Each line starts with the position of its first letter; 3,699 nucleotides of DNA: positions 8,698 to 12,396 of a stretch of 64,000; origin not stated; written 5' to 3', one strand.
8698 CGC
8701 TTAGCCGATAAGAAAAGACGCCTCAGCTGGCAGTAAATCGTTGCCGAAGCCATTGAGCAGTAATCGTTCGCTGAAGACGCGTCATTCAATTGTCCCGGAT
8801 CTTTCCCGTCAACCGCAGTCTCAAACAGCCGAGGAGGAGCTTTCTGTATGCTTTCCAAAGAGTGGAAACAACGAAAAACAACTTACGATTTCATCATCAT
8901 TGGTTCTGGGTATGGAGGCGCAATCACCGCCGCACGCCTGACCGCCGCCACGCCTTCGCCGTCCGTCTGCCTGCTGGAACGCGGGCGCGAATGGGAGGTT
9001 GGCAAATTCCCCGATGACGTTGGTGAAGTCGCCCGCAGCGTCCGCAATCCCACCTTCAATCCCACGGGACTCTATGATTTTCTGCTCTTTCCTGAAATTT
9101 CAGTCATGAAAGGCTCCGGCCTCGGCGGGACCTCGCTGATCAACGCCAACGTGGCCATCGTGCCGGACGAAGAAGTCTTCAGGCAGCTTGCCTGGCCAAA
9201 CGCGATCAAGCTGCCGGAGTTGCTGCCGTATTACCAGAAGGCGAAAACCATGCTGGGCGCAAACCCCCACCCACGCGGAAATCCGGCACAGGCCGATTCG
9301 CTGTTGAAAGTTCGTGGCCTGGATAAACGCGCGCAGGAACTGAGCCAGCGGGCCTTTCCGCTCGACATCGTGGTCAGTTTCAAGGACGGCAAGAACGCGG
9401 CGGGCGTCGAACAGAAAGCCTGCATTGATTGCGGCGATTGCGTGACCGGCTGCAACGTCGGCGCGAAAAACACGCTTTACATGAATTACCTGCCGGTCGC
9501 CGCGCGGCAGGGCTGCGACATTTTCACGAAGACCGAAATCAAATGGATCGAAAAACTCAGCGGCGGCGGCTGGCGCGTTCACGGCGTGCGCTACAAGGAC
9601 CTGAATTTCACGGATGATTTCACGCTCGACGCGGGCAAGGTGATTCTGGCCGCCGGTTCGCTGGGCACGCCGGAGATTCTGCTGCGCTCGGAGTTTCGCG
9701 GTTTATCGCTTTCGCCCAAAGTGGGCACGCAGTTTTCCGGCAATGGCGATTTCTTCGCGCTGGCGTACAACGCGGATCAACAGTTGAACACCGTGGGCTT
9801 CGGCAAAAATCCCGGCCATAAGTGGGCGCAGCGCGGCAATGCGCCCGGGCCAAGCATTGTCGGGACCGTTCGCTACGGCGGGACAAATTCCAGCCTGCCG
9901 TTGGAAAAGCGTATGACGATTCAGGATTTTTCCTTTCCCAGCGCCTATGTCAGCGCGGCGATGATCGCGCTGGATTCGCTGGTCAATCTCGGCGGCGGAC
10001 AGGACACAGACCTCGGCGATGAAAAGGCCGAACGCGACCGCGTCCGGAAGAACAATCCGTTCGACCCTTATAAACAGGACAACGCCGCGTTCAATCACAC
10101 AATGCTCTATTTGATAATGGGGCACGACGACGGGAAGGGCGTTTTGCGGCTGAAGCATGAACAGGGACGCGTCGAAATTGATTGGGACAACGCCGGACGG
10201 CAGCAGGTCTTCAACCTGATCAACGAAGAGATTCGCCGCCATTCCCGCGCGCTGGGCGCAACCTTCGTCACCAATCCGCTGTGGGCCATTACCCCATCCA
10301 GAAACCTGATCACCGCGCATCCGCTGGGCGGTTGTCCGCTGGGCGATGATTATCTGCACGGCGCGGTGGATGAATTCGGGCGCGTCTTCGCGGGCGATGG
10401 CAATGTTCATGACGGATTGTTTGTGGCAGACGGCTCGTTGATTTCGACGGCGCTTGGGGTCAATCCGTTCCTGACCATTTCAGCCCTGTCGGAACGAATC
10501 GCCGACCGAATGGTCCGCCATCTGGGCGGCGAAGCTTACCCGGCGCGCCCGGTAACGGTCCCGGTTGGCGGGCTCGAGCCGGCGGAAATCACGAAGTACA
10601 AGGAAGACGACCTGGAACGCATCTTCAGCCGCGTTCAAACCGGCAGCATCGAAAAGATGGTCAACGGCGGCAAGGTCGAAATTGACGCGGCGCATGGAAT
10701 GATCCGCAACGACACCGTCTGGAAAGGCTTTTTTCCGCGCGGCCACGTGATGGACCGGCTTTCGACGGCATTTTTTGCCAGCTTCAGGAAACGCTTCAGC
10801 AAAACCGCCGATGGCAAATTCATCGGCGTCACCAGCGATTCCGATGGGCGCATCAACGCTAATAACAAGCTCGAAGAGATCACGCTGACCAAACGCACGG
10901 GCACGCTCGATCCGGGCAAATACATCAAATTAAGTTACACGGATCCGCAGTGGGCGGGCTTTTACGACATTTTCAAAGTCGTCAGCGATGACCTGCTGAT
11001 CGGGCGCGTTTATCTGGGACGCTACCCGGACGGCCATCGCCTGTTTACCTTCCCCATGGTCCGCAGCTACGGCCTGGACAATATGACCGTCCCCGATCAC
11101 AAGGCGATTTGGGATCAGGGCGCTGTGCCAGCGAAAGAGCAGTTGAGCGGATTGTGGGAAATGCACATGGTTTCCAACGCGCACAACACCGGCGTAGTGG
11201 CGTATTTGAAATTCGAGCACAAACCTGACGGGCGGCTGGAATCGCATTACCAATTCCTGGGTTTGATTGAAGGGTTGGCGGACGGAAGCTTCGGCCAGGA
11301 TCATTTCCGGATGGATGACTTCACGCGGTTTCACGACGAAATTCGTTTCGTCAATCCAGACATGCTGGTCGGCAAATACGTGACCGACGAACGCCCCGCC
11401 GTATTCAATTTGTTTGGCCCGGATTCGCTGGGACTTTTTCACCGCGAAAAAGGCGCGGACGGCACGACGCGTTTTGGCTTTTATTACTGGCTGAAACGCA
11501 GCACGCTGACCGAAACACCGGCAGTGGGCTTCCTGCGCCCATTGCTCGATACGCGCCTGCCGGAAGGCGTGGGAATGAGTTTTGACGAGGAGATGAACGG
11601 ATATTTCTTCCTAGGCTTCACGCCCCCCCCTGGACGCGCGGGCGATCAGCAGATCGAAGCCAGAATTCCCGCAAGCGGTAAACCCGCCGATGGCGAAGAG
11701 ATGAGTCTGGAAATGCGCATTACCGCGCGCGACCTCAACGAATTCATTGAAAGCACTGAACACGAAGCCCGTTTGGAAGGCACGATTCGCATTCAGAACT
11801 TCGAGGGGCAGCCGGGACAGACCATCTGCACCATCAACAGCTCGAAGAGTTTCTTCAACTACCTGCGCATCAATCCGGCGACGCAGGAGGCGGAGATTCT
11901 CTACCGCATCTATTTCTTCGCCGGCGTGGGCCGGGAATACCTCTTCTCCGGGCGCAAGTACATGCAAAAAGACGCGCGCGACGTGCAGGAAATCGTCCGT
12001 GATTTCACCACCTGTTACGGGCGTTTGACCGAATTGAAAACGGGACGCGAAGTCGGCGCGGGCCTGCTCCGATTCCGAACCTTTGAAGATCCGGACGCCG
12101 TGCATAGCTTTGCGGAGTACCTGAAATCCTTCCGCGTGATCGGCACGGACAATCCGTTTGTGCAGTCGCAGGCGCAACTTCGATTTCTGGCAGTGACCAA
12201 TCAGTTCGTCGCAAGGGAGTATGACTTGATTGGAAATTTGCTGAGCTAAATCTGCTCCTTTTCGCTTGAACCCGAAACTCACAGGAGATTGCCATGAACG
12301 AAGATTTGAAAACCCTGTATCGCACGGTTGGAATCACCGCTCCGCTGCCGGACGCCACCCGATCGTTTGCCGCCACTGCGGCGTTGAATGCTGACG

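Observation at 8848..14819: Three-gene operon of unknown function: GMC-oxidoreductase fusion, metallophosphoesterase with N-terminal extension, hypothetical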

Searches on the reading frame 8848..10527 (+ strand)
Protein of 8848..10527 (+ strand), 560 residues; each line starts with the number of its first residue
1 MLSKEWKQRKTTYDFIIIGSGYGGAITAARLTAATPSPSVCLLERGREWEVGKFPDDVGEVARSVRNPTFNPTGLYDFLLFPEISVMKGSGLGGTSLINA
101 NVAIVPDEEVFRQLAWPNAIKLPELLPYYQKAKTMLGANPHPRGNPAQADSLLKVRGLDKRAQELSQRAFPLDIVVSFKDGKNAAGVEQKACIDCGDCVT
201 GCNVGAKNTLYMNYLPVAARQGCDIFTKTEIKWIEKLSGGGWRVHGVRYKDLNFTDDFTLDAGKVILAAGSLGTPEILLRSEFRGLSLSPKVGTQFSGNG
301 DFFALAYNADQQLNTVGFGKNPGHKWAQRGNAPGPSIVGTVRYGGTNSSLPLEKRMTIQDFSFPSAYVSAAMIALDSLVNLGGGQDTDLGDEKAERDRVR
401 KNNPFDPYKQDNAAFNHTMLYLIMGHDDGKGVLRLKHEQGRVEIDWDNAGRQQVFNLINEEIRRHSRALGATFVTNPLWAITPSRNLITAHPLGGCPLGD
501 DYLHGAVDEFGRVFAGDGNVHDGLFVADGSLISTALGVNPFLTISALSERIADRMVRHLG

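Call 44: search_solved_structures(query=window:8848-10527:+, max_evalue=0.001, show_alignments=1)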
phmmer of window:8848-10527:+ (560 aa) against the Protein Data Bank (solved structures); distinct sequences matched with E-value up to 0.001: 34.
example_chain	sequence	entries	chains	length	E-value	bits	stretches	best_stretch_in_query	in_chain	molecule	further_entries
1coy_A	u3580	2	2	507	2.7e-29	105.4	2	73-303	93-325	CHOLESTEROL OXIDASE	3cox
1b8s_A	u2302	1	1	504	5.4e-24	87.9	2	420-557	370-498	PROTEIN (CHOLESTEROL OXIDASE)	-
1b4v_A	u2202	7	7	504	5.4e-24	87.9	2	420-557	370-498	PROTEIN (CHOLESTEROL OXIDASE) | CHOLESTEROL OXIDASE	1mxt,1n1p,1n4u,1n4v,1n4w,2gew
3cnj_A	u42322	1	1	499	5.6e-24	87.8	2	420-557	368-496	Cholesterol oxidase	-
4rek_A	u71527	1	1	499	5.6e-24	87.8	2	420-557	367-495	Cholesterol oxidase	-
4u2l_A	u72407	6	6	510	5.7e-24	87.8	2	420-557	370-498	Cholesterol oxidase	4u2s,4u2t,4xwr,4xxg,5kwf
3gyi_A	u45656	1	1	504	2.7e-23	85.6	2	420-557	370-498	Cholesterol oxidase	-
1cbo_A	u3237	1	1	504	4.4e-23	84.9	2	67-305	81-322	PROTEIN (CHOLESTEROL OXIDASE)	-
3b3r_A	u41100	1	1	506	5.5e-23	84.5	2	67-305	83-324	Cholesterol oxidase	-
3b6d_A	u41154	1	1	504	5.5e-23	84.5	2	67-305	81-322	Cholesterol oxidase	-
1cc2_A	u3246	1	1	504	5.5e-23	84.5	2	67-305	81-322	PROTEIN (CHOLESTEROL OXIDASE)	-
1ijh_A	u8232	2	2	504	9.5e-23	83.8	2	67-305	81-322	CHOLESTEROL OXIDASE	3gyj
6a2u_B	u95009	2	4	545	1.9e-06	30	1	13-285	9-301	Glucose dehydrogenase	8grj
9lq0_A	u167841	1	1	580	1.9e-06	29.9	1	11-144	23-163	Oxygen-dependent choline dehydrogenase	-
8hdd_A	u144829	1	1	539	2.1e-06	29.8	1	13-285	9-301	Glucose dehydrogenase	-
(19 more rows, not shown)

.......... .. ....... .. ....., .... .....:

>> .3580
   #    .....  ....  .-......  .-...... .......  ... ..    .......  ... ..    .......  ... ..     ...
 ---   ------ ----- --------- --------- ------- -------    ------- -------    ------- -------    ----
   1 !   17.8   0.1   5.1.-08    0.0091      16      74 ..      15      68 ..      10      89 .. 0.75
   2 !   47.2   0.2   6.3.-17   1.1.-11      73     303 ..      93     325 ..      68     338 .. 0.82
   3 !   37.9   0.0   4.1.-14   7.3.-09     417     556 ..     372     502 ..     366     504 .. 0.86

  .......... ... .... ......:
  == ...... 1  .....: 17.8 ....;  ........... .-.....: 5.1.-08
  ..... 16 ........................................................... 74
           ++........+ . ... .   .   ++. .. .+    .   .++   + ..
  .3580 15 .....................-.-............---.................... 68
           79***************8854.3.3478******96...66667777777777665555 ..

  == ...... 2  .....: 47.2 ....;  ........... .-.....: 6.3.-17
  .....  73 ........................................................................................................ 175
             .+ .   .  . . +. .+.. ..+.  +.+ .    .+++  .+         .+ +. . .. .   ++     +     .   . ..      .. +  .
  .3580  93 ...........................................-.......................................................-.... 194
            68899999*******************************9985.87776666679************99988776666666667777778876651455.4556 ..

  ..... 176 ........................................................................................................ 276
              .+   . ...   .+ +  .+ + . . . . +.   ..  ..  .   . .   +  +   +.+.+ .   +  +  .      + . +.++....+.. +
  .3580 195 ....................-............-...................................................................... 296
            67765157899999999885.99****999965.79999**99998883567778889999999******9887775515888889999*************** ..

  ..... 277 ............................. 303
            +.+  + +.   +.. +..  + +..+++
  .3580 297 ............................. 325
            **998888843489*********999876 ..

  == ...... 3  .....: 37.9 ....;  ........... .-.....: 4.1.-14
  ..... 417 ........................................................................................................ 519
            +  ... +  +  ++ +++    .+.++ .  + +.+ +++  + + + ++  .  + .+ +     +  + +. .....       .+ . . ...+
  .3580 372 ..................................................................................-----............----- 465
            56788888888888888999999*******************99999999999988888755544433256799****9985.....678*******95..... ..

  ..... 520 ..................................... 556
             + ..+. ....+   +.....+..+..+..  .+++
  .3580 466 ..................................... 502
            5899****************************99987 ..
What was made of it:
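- Closest known: Class I cholesterol oxidase. Same: FAD-binding fold, best PDB sequence match (E 2.7e-29), and conserved HPLGG and GVNPF catalytic motifs (call 44).
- It is closest to class I cholesterol oxidases, with HPLGG and GVNPF conserved (call 44).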

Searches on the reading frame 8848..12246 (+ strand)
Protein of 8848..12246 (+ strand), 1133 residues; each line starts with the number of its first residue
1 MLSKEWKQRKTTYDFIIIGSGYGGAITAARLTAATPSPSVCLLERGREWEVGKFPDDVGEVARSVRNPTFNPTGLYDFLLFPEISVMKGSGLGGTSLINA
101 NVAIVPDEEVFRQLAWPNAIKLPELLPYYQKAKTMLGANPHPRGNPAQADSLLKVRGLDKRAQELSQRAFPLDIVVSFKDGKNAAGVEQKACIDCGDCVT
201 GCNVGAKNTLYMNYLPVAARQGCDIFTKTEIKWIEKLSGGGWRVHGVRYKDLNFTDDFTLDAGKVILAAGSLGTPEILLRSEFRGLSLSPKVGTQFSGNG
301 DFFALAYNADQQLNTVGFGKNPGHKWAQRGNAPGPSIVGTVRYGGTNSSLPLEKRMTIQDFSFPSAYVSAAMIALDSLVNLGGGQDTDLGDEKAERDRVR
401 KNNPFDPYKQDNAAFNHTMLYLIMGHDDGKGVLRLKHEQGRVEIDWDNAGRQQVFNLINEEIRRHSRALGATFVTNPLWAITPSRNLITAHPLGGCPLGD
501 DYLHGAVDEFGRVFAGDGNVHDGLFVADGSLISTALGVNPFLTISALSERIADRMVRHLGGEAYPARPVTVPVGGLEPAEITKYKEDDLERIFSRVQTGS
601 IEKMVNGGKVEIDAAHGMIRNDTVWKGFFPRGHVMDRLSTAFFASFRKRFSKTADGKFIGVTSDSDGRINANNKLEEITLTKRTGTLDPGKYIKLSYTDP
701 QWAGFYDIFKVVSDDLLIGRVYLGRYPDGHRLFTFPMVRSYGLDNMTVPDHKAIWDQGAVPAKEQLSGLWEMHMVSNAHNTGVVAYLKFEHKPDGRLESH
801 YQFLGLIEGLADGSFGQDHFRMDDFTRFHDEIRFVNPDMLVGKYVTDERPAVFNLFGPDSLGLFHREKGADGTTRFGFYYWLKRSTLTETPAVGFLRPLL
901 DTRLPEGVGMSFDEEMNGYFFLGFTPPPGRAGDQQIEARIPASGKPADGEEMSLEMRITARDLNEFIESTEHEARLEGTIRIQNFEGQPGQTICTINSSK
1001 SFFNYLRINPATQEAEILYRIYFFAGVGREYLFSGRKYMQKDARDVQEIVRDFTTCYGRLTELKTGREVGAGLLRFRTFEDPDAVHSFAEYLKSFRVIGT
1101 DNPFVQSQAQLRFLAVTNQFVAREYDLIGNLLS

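Call 7: search_protein_families(library=pfam, proteins=[window:8848-12246:+], max_evalue=1)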
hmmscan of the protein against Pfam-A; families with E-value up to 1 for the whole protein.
window:8848-12246:+ (1133 aa): 13 families
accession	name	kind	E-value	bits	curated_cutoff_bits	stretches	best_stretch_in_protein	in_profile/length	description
PF00732.25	GMC_oxred_N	-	6.3e-16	59.3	23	1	84-283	18-202/218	GMC oxidoreductase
PF05199.19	GMC_oxred_C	-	2.4e-10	41.6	24.6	1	488-547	84-138/139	GMC oxidoreductase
PF01266.30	DAO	-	4.5e-06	26.9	27.9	2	14-47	1-32/353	FAD dependent oxidoreductase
PF13187.11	Fer4_9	-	0.006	17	27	1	185-205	34-50/52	4Fe-4S dicluster domain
PF12837.12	Fer4_6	-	0.013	15.9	25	1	187-206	4-23/24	4Fe-4S binding domain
PF12838.12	Fer4_7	-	0.015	16.2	27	1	180-206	26-52/52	4Fe-4S dicluster domain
PF00890.30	FAD_binding_2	-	0.039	13.6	20.4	0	220-315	154-244/414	FAD binding domain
PF14697.11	Fer4_21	-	0.06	13.9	35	1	185-210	1-26/59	4Fe-4S dicluster domain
PF05834.18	Lycopene_cycl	-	0.068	12.7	23.4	1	14-47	1-34/380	Lycopene cyclase protein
PF13237.11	Fer4_10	-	0.077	13.4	25.5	1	188-216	5-35/53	4Fe-4S dicluster domain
PF13450.12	NAD_binding_8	-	0.088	13.5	21.9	1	17-47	1-29/68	NAD(P)-binding Rossmann-like domain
PF12797.12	Fer4_2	-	0.2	12.2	24.5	1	188-203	6-21/22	4Fe-4S binding domain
PF13183.11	Fer4_8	-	0.24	12.4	27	1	189-216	2-29/68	4Fe-4S dicluster domain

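Call 8: search_protein_families(library=ncbifam, proteins=[window:8848-12246:+], max_evalue=1)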
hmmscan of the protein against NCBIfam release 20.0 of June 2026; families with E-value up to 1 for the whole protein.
window:8848-12246:+ (1133 aa): 19 families
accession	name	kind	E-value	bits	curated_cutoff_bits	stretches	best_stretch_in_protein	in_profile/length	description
NF058674.1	CholsOxChoxAB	equivalog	4.6e-54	183.8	850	2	10-285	3-289/535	cholesterol oxidase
NF002550.0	PRK02106.1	subfamily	4.8e-15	55.1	605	1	10-281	3-270/563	choline dehydrogenase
TIGR04542.1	GMC_mycofac_2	equivalog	8.2e-14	51.5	400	2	14-285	1-239/425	mycofactocin system GMC family oxidoreductase MftG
TIGR03970.1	mycofact_MftG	equivalog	1.4e-10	40.7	387.45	1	14-281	2-263/487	mycofactocin dehydrogenase MftG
TIGR01810.1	betA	equivalog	7.4e-10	38.1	732.1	1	14-282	1-264/532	choline dehydrogenase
NF053717.1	VnlPnlRedVprA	equivalog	7.1e-06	25.1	600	2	9-48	3-40/481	vinyl phenol reductase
NF038210.1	GMC_mycofac_3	equivalog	1.8e-05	23.8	300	2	235-283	168-215/418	mycofactocin system GMC family oxidoreductase MftG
NF058577.1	FdxA_fam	equivalog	0.0074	16.5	65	1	179-206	25-52/52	4Fe-4S ferredoxin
NF045480.1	FdxA_Actino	equivalog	0.019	15.2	125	1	180-218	28-64/107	ferredoxin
NF045490.1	FdxA_Protbact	equivalog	0.028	14.7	135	1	176-206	24-54/104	ferredoxin FdxA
NF005415.0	PRK06991.1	equivalog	0.033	13.8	281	1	157-206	52-101/284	electron transport complex subunit RsxB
TIGR02512.1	FeFe_hydrog_A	subfamily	0.054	12.4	405.95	1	184-206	44-66/375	[FeFe] hydrogenase, group A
TIGR04105.1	FeFe_hydrog_B1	subfamily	0.066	11.9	450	1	180-206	178-204/462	monomeric [FeFe] hydrogenase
NF040864.1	HgcB_ferredoxin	equivalog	0.092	12.6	99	1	181-206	35-60/93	mercury methylation ferredoxin HgcB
TIGR02032.1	GG-red-SF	subfamily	0.14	11.9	158.8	1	13-48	1-34/297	geranylgeranyl reductase family protein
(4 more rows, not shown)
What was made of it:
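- On Cholesterol oxidase ChoA/B equivalog (NF058674): 183.8 bits (call 8)
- Closest known: Class I cholesterol oxidase. Different: It scores 184 bits against the 850-bit NCBIfam cutoff (call 8).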

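Call 9: search_protein_families(library=padloc, proteins=[window:8848-12246:+], max_evalue=1)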
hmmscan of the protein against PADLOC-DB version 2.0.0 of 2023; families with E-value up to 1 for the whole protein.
window:8848-12246:+ (1133 aa): 0 families
